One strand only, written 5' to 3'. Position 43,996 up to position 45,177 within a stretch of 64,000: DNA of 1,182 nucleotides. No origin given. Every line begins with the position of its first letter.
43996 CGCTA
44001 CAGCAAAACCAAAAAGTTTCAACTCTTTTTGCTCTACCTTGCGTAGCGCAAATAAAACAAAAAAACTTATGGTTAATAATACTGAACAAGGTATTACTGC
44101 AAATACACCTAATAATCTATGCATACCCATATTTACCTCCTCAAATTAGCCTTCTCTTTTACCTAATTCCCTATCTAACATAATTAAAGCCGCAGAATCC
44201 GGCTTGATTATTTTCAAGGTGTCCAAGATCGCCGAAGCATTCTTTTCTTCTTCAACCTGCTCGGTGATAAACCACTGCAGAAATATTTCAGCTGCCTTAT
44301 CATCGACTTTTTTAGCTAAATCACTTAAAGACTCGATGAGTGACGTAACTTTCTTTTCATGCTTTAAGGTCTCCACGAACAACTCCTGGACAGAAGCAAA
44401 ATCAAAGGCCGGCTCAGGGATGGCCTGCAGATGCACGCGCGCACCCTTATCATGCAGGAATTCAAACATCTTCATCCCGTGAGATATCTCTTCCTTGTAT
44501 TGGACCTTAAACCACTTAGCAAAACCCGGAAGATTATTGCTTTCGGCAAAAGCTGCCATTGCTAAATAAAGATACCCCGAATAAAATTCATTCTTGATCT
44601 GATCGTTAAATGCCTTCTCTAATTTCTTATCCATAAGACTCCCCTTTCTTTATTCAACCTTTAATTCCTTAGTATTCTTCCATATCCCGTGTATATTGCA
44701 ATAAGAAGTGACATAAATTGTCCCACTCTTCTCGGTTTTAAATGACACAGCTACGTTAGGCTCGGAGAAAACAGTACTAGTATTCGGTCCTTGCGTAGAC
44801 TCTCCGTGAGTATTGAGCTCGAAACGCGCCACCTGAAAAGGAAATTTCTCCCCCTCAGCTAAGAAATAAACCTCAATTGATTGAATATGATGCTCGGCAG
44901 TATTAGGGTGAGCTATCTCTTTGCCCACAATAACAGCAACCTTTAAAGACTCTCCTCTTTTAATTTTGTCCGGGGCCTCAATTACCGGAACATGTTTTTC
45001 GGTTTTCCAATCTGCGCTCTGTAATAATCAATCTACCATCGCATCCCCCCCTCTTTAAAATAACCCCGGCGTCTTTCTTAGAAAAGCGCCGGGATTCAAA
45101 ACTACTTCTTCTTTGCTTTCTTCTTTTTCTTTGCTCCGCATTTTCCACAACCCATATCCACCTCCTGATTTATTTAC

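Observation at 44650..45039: Superoxide reductase with a perfectly co-linear N-terminus interrupted by an in-frame TGA at codon 4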

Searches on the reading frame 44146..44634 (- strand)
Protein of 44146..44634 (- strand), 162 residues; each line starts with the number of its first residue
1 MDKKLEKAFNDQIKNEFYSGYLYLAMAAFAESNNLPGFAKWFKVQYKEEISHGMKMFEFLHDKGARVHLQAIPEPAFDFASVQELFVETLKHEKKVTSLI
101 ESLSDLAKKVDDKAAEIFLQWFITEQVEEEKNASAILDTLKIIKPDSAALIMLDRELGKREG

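Call 13: find_encoding_contigs(protein=window:44146-44634:-, flank=3000, max_places=10)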
Protein window:44146-44634:- (162 aa): 4 contigs read that carry it; 4 places shown.
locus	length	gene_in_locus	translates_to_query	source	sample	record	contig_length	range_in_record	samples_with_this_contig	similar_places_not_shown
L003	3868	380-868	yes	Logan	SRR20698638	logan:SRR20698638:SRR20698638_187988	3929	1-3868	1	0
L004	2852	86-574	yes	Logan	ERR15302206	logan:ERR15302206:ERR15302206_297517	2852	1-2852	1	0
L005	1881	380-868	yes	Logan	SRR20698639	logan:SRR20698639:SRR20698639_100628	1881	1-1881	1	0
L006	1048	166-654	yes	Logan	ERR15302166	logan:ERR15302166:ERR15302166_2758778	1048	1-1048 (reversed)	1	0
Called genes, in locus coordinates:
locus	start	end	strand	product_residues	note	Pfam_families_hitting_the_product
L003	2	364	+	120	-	?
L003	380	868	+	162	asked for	PF00210:Ferritin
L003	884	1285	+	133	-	-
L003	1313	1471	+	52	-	PF00301:Rubredoxin, PF21349:RUBY_RBDX (faint)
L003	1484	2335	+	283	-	PF00578:AhpC-TSA, PF08534:Redoxin, PF01329:Pterin_4a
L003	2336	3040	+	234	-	PF00970:FAD_binding_6 (weak), PF00175:NAD_binding_1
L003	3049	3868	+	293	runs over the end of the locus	?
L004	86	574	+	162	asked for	PF00210:Ferritin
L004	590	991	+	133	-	-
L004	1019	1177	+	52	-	PF00301:Rubredoxin, PF21349:RUBY_RBDX (faint)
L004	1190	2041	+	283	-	PF00578:AhpC-TSA, PF08534:Redoxin, PF01329:Pterin_4a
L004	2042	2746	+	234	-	PF00970:FAD_binding_6 (weak), PF00175:NAD_binding_1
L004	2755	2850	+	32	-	?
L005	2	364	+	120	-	?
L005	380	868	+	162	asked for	PF00210:Ferritin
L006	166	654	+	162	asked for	PF00210:Ferritin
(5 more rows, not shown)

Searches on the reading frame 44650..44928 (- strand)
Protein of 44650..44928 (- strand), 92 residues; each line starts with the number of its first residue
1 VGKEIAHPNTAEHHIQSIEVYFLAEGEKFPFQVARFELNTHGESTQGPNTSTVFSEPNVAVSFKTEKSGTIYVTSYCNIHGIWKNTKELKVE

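Call 4: search_protein_families(library=pfam, proteins=[window:44653-44928:-], max_evalue=0.01)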
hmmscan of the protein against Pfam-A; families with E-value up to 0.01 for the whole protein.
seq(92 aa): 1 family
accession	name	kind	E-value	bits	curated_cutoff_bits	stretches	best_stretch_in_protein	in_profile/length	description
PF01880.24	Desulfoferrodox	-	6.2e-20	72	22.2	1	1-85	31-97/98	Desulfoferrodoxin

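Call 6: find_encoding_contigs(protein=window:44650-44928:-, flank=3000, max_places=10)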
Protein window:44650-44928:- (92 aa): no gene with exactly this product is on record in the collection.

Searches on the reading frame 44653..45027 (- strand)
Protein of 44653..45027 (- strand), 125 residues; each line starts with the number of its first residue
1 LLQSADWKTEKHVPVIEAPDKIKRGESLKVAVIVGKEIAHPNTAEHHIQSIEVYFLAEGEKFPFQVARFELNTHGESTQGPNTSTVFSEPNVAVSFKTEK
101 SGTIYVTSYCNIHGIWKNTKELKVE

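Call 5: find_homologous_proteins(query=window:44653-45027:-)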
Query seq(125 aa) (125 aa): 2746 proteins with E <= 0.001 among 2754 candidates; the best 120 are listed.
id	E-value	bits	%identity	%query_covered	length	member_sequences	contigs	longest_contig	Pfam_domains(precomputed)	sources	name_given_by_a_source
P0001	6.8e-77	273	99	100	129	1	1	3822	PF01880.25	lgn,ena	-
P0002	3.0e-63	229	78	100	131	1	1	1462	PF01880.25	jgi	jgi:superoxide reductase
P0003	1.5e-62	227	78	100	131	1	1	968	PF01880.25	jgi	jgi:superoxide reductase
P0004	3.7e-62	226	80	100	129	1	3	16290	PF01880.25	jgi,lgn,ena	-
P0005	7.5e-62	225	79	100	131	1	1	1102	PF01880.25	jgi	-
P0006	8.2e-62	224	79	100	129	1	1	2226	PF01880.25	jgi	-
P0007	1.3e-61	224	78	100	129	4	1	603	PF01880.25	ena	-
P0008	3.1e-61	223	79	99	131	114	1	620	PF01880.25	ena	-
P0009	1.3e-60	221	77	100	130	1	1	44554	PF01880.25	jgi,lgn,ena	-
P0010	1.3e-60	221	76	100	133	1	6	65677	PF01880.25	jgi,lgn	jgi:superoxide reductase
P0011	1.8e-60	220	74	100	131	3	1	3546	PF01880.25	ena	-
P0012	3.8e-60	219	78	100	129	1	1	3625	PF01880.25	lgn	-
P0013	5.2e-60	219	74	100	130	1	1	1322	PF01880.25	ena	-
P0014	5.5e-60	219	74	100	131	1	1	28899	PF01880.25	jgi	-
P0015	1.1e-59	217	77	100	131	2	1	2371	PF01880.25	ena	-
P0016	1.7e-59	217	74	99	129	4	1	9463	PF01880.25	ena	-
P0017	1.8e-59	217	78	100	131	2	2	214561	PF01880.25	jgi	jgi:superoxide reductase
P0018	2.1e-59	217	76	99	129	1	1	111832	PF01880.25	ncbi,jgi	jgi:superoxide reductase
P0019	2.4e-59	216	77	99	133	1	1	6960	PF01880.25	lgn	-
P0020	3.1e-59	216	76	100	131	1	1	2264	PF01880.25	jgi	jgi:superoxide reductase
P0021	3.6e-59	216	74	100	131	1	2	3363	PF01880.25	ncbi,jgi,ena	ncbi:MAG: class II SORL domain-containing protein [Candidatus Omnitrophota bacterium]|jgi:superoxide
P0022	3.7e-59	216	76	100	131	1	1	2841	PF01880.25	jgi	-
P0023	4.5e-59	216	74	100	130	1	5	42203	PF01880.25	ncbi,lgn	-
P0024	6.5e-59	215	76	99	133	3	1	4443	PF01880.25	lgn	-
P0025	6.6e-59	215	74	100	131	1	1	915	PF01880.25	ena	-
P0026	6.8e-59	215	74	100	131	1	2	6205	PF01880.25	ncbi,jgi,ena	-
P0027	8.3e-59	215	74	100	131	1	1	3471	PF01880.25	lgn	-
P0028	9.7e-59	214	76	100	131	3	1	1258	PF01880.25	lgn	-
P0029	9.8e-59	214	77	100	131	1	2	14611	PF01880.25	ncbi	-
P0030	1.4e-58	214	74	100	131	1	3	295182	PF01880.25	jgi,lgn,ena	jgi:superoxide reductase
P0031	1.5e-58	214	75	100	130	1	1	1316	PF01880.25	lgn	-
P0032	1.9e-58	214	74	99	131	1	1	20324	PF01880.25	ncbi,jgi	-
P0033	2.4e-58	213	76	100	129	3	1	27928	PF01880.25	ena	-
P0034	3.0e-58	213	75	100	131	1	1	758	PF01880.25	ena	-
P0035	3.2e-58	213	72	100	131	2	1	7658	PF01880.25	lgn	-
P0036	3.2e-58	213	74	100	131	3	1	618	PF01880.25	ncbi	-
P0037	4.3e-58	212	72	100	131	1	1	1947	PF01880.25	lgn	-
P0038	5.2e-58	212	73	99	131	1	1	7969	PF01880.25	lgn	-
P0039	5.3e-58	212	74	99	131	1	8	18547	PF01880.25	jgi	-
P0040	5.4e-58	212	74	99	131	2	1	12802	PF01880.25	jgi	-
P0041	5.6e-58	212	77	99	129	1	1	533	PF01880.25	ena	-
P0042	5.7e-58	212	74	100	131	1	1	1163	PF01880.25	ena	-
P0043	6.1e-58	212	73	99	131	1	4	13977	PF01880.25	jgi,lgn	-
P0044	6.1e-58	212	73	100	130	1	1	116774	PF01880.25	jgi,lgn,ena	-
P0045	6.3e-58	212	75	100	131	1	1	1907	PF01880.25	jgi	-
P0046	6.4e-58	212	73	100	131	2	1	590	PF01880.25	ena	-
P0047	6.7e-58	212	74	100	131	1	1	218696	PF01880.25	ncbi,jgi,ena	ncbi:MAG: class II SORL domain-containing protein [Candidatus Omnitrophota bacterium]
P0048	7.1e-58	212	74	100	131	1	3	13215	PF01880.25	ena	-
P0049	7.2e-58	212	72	100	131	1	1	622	PF01880.25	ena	-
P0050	7.6e-58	212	74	100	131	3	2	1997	PF01880.25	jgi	jgi:superoxide reductase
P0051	1.0e-57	211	71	100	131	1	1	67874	PF01880.25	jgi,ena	-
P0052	1.1e-57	211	74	100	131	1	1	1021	PF01880.25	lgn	-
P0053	1.1e-57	211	72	100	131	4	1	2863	PF01880.25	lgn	-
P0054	1.1e-57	211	73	99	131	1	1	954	PF01880.25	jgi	-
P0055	1.3e-57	211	73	99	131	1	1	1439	PF01880.25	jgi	jgi:superoxide reductase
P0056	1.4e-57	211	73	100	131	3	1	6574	PF01880.25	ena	-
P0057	1.5e-57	211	74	100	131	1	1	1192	PF01880.25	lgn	-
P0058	1.7e-57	210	74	100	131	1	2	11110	PF01880.25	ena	-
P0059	1.7e-57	210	73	100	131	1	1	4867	PF01880.25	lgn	-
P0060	1.8e-57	210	74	100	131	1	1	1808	PF01880.25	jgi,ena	-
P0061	2.0e-57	210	74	100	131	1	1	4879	PF01880.25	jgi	jgi:superoxide reductase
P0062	2.0e-57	210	73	99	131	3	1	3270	PF01880.25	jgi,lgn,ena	-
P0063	2.3e-57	210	75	99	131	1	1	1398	PF01880.25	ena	-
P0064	2.5e-57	210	74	100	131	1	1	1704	PF01880.25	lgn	-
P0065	2.8e-57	210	72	100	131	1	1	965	PF01880.25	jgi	-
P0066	2.8e-57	210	71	100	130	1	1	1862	PF01880.25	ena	-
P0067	2.8e-57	210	71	100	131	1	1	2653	PF01880.25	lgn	-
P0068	2.9e-57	210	73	100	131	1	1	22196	PF01880.25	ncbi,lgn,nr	ncbi:MAG: class II SORL domain-containing protein [Candidatus Omnitrophica bacterium]|nr:class II SO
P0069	3.0e-57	210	74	100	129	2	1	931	PF01880.25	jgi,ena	jgi:superoxide reductase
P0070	3.1e-57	210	71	99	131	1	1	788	PF01880.25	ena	-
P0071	3.3e-57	210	75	100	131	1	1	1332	PF01880.25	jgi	jgi:superoxide reductase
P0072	3.7e-57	209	71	99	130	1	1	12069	PF01880.25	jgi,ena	-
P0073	3.9e-57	209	72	100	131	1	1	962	PF01880.25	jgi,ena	jgi:superoxide reductase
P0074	4.1e-57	209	74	100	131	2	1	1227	PF01880.25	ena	-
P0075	4.4e-57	209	72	100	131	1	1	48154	PF01880.25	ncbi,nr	ncbi:MAG: class II SORL domain-containing protein [Candidatus Omnitrophica bacterium]|nr:class II SO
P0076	4.5e-57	209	71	100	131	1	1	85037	PF01880.25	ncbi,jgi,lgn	ncbi:MAG: class II SORL domain-containing protein [Candidatus Omnitrophota bacterium]|jgi:superoxide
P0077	4.6e-57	209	71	100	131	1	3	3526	PF01880.25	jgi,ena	-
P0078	4.8e-57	209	73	99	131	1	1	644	PF01880.25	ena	-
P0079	4.8e-57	209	71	100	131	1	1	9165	PF01880.25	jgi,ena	-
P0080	4.8e-57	209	71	100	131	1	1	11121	PF01880.25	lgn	-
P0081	5.2e-57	209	75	100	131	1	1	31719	PF01880.25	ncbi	-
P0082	5.3e-57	209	72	100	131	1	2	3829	PF01880.25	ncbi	-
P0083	5.6e-57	209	73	100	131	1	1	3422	PF01880.25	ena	-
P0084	6.3e-57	209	71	99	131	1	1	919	PF01880.25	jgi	-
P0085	6.4e-57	209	71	100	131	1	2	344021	PF01880.25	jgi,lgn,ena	-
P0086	6.8e-57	209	72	99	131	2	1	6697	PF01880.25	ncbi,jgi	-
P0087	7.0e-57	208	73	99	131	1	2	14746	PF01880.25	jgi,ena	-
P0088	7.0e-57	208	74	100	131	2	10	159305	PF01880.25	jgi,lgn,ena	jgi:superoxide reductase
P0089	7.4e-57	208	72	100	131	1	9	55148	PF01880.25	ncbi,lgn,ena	-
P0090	7.7e-57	208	73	100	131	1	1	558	PF01880.25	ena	-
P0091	7.9e-57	208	74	100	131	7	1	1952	PF01880.25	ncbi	-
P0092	8.4e-57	208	71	100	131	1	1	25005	PF01880.25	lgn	-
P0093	8.5e-57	208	72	100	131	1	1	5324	PF01880.25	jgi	jgi:superoxide reductase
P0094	9.5e-57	208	73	100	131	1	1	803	PF01880.25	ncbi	-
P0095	9.8e-57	208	72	100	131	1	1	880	PF01880.25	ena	-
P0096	1.0e-56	208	72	100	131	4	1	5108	PF01880.25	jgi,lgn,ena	-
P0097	1.0e-56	208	72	100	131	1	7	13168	PF01880.25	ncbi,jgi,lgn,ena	-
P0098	1.0e-56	208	72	100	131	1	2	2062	PF01880.25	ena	-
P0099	1.0e-56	208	70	100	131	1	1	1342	PF01880.25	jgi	jgi:superoxide reductase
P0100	1.1e-56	208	70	100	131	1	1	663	PF01880.25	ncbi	-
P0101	1.2e-56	208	73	98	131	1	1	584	PF01880.25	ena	-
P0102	1.3e-56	208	71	99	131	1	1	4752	PF01880.25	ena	-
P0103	1.3e-56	208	71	100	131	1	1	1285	PF01880.25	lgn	-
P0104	1.4e-56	207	71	100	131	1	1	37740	PF01880.25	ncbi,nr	ncbi:MAG: class II SORL domain-containing protein [Candidatus Omnitrophica bacterium]|nr:class II SO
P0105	1.4e-56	207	71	100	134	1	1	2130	PF01880.25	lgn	-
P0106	1.6e-56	207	71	100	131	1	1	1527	PF01880.25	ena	-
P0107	1.6e-56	207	73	100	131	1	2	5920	PF01880.25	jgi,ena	jgi:superoxide reductase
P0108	1.6e-56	207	72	100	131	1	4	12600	PF01880.25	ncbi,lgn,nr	ncbi:MAG: class II SORL domain-containing protein [Candidatus Omnitrophica bacterium]|nr:class II SO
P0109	1.7e-56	207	72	100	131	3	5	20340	PF01880.25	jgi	jgi:superoxide reductase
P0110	1.7e-56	207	73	99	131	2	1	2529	PF01880.25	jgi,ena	-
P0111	1.9e-56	207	73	99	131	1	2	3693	PF01880.25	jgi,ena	-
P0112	1.9e-56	207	71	100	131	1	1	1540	PF01880.25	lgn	-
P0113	2.1e-56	207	70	100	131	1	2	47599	PF01880.25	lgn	-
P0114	2.1e-56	207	71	100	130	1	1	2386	PF01880.25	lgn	-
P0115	2.2e-56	207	73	98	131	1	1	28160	PF01880.25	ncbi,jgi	jgi:superoxide reductase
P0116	2.6e-56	207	73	99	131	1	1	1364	PF01880.25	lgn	-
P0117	2.6e-56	207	71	100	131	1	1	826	PF01880.25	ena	-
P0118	2.7e-56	207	73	100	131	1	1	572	PF01880.25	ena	-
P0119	3.0e-56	206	70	100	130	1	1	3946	PF01880.25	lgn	-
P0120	3.1e-56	206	72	100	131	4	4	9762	PF01880.25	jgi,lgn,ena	jgi:superoxide reductase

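Call 8: find_encoding_contigs(protein=P0001, flank=5000, max_places=10)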
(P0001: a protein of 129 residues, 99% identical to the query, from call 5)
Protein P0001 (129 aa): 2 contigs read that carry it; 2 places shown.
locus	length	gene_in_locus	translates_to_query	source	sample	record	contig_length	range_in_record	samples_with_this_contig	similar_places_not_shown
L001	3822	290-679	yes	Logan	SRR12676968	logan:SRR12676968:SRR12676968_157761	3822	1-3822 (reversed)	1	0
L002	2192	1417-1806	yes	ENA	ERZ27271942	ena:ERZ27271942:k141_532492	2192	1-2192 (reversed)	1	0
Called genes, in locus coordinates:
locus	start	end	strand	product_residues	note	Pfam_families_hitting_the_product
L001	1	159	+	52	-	?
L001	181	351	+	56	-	-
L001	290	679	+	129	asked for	PF01880:Desulfoferrodox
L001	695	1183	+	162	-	PF00210:Ferritin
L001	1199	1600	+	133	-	-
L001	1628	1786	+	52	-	PF00301:Rubredoxin, PF21349:RUBY_RBDX (faint)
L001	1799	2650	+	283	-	PF00578:AhpC-TSA, PF08534:Redoxin, PF01329:Pterin_4a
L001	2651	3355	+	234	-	PF00970:FAD_binding_6 (weak), PF00175:NAD_binding_1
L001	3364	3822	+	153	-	?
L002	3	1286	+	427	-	?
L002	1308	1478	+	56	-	-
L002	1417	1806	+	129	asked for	PF01880:Desulfoferrodox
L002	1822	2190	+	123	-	?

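Call 18: find_related_loci(query=P0001, collection=genome_contigs, flank=1500)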
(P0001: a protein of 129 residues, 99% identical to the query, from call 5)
Query P0001 (129 aa) in genome_contigs; peptide patterns used: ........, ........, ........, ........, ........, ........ (x = any residue, [..] = any of these).
599 stretches matched a pattern (row limit reached: there are more); 446 encode a relative of the query (tblastn E <= 1e-3); the best 80 are kept; 80 distinct loci.
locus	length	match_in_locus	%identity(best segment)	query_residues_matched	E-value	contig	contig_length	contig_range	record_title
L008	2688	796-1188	80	1-129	3e-69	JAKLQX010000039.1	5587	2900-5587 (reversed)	MAG: Candidatus Omnitrophota bacterium isolate bin S2.101 k141_223214, whole genome shotgun sequence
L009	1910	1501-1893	79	1-129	5e-69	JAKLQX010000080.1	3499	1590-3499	MAG: Candidatus Omnitrophota bacterium isolate bin S2.101 k141_512214, whole genome shotgun sequence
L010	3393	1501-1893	77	1-129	2e-67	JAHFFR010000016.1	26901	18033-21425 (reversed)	MAG: Candidatus Omnitrophota bacterium isolate nzgw297 NODE_1626_length_26902_cov_18.575333, whole genome shotgun sequen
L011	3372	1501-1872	79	1-122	2e-66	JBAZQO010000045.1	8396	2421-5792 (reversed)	MAG: Candidatus Omnitrophota bacterium isolate SO_2017_SWC_55 scaffold_7277_c1_LP-4_2017, whole genome shotgun sequence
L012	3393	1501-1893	74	1-129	3e-66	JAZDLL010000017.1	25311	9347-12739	MAG: Candidatus Omnitrophota bacterium isolate MEGAHIT-group-0.593 k141_1108424, whole genome shotgun sequence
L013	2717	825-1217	73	1-129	3e-66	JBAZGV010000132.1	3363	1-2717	MAG: Candidatus Omnitrophota bacterium isolate SO_2017_LW3_54 NODE_116453_length_3363_cov_0.791718_LW162_2017, whole gen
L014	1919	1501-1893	72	1-129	1e-66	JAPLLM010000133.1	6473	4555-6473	MAG: Candidatus Omnitrophota bacterium isolate LacPavin_0419_WC70L_MAG_46_7 LacPavin_0419_WC70L_scaffold_657976, whole g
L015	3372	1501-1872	81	1-122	3e-66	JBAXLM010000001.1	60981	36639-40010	MAG: Candidatus Omnitrophota bacterium isolate ELA427 MAG427_1, whole genome shotgun sequence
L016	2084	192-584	75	1-129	1e-66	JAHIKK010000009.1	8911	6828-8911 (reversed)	MAG: Candidatus Omnitrophota bacterium isolate KR13_N1.mb.50 KR13_N1.mb.50_k141_7815, whole genome shotgun sequence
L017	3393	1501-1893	73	1-129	3e-65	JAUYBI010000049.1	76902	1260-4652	MAG: Candidatus Omnitrophota bacterium isolate C19_metabat.bin.11_sub C19_k141_49781, whole genome shotgun sequence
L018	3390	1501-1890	73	1-128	2e-64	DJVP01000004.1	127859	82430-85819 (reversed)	MAG TPA_asm: Candidatus Omnitrophica bacterium UBA6253 UBA6253_contig_37487, whole genome shotgun sequence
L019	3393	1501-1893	71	1-129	2e-64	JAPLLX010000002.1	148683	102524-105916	MAG: Candidatus Omnitrophota bacterium isolate LacPavin_0920_WC90_MAG_43_22 LacPavin_0920_WC90_scaffold_930476, whole ge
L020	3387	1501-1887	74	1-129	4e-64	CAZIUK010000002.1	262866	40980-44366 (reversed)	MAG TPA_asm: uncultured Planctomycetales bacterium isolate binchicken_co154_195 genome assembly, contig: NODE_11_length_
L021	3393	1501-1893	73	1-129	5e-64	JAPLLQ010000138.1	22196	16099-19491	MAG: Candidatus Omnitrophota bacterium isolate LacPavin_0419_WC90_MAG_41_7 LacPavin_0419_WC90_scaffold_56319, whole geno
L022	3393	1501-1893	72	1-129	9e-64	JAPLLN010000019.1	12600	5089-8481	MAG: Candidatus Omnitrophota bacterium isolate LacPavin_0419_WC70S_MAG_47_9 LacPavin_0419_WC70S_scaffold_704983, whole g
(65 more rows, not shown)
